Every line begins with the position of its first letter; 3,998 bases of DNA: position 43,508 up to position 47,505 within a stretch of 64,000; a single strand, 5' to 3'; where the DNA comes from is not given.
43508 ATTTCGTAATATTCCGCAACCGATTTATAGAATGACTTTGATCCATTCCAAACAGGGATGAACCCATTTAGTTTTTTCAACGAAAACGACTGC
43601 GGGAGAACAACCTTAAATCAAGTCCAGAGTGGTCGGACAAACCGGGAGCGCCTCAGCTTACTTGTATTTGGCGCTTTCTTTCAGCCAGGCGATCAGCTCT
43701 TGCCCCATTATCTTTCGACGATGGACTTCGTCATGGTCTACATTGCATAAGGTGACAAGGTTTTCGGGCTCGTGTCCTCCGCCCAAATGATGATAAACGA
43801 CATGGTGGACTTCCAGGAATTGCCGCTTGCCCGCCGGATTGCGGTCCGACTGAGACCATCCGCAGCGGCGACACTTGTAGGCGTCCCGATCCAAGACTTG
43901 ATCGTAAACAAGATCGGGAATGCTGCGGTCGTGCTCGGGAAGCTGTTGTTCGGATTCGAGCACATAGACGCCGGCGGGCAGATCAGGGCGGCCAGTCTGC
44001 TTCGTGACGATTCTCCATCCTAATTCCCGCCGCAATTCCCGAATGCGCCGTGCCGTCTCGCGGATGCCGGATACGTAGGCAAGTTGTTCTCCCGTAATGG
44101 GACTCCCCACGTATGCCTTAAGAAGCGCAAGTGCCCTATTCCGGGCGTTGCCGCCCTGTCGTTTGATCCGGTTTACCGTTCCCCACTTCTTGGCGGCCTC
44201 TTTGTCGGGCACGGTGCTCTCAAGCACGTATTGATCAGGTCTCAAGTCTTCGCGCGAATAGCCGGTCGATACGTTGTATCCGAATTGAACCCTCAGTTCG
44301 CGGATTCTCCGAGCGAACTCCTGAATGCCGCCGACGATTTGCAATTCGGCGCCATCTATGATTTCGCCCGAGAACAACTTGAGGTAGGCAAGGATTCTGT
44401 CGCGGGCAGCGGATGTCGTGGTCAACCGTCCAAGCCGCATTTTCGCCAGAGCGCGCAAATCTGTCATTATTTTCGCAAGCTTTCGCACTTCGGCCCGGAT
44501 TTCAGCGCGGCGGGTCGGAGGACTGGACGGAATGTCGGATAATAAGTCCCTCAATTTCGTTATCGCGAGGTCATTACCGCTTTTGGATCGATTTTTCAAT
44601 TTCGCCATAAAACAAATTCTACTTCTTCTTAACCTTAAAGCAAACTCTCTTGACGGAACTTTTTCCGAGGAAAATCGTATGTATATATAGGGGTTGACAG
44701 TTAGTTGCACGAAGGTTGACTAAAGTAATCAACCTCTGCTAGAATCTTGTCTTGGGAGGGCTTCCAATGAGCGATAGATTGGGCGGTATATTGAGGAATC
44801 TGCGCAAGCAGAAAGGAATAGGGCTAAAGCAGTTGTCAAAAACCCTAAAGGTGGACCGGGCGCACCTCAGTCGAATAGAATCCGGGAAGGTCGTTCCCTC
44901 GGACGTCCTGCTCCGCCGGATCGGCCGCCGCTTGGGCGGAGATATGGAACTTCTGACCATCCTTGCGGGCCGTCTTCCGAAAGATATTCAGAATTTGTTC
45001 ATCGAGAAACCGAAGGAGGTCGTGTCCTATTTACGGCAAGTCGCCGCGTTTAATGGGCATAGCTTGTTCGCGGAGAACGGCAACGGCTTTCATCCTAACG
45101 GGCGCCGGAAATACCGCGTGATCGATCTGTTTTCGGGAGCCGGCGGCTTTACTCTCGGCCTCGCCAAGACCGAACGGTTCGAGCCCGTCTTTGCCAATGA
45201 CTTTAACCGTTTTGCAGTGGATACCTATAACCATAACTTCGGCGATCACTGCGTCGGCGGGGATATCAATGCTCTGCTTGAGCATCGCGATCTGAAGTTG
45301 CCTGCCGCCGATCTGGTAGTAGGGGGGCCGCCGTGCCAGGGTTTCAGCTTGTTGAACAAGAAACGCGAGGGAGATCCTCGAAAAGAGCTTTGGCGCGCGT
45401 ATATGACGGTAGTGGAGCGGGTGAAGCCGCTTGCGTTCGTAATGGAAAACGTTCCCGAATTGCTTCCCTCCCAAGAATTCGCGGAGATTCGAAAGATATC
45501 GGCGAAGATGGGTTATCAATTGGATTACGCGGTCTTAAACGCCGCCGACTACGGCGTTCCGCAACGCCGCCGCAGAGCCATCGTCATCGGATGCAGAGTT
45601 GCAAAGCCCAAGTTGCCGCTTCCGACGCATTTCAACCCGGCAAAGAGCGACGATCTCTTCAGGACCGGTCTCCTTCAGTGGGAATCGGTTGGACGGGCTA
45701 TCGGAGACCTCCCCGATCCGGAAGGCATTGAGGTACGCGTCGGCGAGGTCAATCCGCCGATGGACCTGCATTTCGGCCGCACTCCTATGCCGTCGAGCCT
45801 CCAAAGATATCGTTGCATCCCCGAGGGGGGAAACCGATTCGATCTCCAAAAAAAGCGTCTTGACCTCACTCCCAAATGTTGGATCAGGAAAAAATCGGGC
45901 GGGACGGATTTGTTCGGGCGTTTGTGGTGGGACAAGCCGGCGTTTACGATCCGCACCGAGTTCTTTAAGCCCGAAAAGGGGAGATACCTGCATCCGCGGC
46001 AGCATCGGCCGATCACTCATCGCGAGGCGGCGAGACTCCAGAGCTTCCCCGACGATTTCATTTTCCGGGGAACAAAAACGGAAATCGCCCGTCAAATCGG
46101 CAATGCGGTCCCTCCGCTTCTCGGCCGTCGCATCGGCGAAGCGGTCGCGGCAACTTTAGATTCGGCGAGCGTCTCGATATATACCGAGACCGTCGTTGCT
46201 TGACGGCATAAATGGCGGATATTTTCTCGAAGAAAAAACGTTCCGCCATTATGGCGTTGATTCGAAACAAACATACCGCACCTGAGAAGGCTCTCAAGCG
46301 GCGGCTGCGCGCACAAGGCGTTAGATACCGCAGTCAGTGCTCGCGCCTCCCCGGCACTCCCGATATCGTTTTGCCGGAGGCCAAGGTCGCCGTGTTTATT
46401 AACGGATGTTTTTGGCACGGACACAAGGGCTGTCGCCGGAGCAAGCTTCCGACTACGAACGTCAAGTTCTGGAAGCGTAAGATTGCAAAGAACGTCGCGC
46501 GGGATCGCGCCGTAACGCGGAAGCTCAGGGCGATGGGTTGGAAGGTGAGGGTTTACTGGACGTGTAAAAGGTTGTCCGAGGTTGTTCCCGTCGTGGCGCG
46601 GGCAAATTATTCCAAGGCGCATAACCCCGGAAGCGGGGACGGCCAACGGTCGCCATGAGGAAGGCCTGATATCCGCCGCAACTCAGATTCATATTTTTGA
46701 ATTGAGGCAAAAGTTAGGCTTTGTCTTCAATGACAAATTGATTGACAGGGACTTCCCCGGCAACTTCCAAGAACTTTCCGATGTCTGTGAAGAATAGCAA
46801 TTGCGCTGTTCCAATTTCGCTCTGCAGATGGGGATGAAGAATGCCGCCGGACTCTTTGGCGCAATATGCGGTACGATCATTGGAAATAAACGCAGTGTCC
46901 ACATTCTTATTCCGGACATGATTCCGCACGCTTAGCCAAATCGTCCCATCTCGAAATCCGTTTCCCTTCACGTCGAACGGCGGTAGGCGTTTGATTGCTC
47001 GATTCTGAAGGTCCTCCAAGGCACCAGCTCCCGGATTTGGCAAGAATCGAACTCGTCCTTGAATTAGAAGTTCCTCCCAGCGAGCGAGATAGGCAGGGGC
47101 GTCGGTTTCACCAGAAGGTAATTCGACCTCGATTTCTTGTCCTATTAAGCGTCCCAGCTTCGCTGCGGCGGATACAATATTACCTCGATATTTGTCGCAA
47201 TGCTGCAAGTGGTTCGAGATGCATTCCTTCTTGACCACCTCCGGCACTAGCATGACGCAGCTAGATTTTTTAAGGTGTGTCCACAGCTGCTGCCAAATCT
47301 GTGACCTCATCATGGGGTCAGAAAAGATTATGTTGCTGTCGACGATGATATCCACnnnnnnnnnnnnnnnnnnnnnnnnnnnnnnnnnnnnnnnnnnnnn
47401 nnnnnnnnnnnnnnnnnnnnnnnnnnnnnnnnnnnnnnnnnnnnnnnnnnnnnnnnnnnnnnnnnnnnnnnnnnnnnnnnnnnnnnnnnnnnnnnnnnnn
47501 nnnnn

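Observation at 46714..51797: Orphan three-gene operon (TIR-like/Gly-zipper/Zn-ribbon, 1255-aa unknown, PIN-like): candidate undescribed defence system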

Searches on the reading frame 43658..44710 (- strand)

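Call 30: search_protein_families(library=pfam, proteins=[window:43658-44710:-], max_evalue=0.001)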
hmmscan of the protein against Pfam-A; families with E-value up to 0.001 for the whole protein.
window:43658-44710:- (350 aa): 2 families
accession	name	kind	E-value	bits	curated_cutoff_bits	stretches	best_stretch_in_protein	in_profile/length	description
PF01844.29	HNH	-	6.3e-10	39.5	21.4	1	280-332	1-47/47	HNH endonuclease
PF14090.12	HTH_39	-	1.2e-05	25.6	21.3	0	209-252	20-68/70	Winged helix-turn-helix domain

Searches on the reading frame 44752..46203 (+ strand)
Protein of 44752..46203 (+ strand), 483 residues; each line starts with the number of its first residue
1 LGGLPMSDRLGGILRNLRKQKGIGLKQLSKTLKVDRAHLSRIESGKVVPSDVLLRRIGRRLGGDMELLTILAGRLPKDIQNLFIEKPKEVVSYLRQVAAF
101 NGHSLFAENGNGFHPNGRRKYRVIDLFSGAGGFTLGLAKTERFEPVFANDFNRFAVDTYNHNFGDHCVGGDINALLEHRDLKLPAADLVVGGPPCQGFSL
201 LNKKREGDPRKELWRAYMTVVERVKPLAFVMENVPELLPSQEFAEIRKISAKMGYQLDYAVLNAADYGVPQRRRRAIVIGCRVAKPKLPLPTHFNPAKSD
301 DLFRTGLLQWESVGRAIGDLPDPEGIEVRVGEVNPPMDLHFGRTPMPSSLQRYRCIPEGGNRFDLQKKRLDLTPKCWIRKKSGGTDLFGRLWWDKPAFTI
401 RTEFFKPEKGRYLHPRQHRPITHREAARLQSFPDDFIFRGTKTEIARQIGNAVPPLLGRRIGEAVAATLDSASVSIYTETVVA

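Call 30: search_protein_families(library=pfam, proteins=[window:44752-46203:+], max_evalue=0.001)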
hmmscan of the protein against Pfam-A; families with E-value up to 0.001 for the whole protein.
window:44752-46203:+ (483 aa): 6 families
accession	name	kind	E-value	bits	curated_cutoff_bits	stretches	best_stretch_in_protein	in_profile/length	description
PF00145.23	DNA_methylase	-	4.1e-64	217.5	22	1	121-465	1-322/324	C-5 cytosine-specific DNA methylase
PF13560.12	HTH_31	-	4.6e-09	36.9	27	1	9-65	1-58/64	Helix-turn-helix domain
PF01381.28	HTH_3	-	5.8e-08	33.1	23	1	14-67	1-54/55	Helix-turn-helix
PF12844.13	HTH_19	-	5.9e-07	29.8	30.2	1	14-57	4-47/64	Helix-turn-helix domain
PF09445.16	Methyltransf_15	-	2.4e-05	24.4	22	1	122-203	3-89/165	RNA cap guanine-N2 methyltransferase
PF13413.12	HTH_25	-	9.2e-05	22.6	24.6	1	13-49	1-39/62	Helix-turn-helix domain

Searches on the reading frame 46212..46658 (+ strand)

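Call 30: search_protein_families(library=pfam, proteins=[window:46212-46658:+], max_evalue=0.001)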
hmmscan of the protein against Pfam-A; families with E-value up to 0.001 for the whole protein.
window:46212-46658:+ (148 aa): 1 family
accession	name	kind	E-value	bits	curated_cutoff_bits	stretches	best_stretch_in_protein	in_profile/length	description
PF03852.21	Vsr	-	7e-29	99.9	27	1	2-72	1-71/74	DNA mismatch endonuclease Vsr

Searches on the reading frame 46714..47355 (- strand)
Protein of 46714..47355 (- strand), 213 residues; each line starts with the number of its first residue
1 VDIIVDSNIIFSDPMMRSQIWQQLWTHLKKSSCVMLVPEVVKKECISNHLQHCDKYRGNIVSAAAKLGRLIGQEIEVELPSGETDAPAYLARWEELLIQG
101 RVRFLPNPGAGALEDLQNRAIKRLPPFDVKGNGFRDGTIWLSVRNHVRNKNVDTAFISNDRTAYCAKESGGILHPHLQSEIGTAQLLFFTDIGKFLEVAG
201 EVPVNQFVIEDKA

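Call 3: search_protein_families(library=pfam, proteins=[window:46714-47355:-], max_evalue=1)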
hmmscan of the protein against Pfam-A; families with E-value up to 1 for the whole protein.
window:46714-47355:- (213 aa): 1 family
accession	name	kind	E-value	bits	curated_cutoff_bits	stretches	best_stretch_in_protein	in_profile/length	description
PF16289.11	PIN_12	-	9.4e-15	55.9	32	1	3-163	1-171/172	PIN domain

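Call 4: search_protein_families(library=padloc, proteins=[window:46714-47355:-], max_evalue=1)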
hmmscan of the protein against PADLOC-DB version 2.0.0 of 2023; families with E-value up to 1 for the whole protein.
window:46714-47355:- (213 aa): 1 family
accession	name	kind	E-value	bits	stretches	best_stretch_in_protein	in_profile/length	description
PDLC01368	Cas2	-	0.023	12.9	1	16-38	13-35/62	"CAS-I,CAS-II,CAS-III,CAS-IV,CAS-V,CAS-VI; acquisition_2"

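Call 5: search_protein_families(library=ncbifam, proteins=[window:46714-47355:-], max_evalue=1)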
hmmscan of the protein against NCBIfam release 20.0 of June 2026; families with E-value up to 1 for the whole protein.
window:46714-47355:- (213 aa): 0 families

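Call 64: find_homologous_proteins(query=window:46717-47355:-, max_evalue=0.001)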
Query window:46717-47355:- (213 aa): 4 proteins with E <= 0.001 among 134 candidates.
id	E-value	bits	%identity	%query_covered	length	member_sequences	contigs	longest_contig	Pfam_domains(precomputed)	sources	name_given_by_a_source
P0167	3.0e-140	483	100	100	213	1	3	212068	PF16289.12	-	-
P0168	2.1e-107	375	77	100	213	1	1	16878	PF16289.12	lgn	-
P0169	7.1e-98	344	77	93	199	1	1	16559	PF16289.12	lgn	-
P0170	1.2e-85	304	64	99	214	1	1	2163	PF16289.12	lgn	-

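Call 68: find_encoding_contigs(protein=P0170, flank=3000, max_places=2)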
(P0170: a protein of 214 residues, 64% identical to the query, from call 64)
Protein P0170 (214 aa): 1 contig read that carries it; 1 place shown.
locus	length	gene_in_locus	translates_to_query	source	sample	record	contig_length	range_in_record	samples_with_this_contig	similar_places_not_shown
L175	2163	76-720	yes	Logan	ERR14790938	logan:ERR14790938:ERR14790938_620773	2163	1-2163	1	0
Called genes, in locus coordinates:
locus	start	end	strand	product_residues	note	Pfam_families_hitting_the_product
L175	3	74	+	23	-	?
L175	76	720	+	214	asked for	PF16289:PIN_12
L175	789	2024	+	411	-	PF13020:NOV_C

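Call 92: search_protein_families(library=phrogs, proteins=[window:46717-47355:-], max_evalue=0.01)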
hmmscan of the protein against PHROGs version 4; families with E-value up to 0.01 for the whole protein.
window:46717-47355:- (213 aa): 0 families
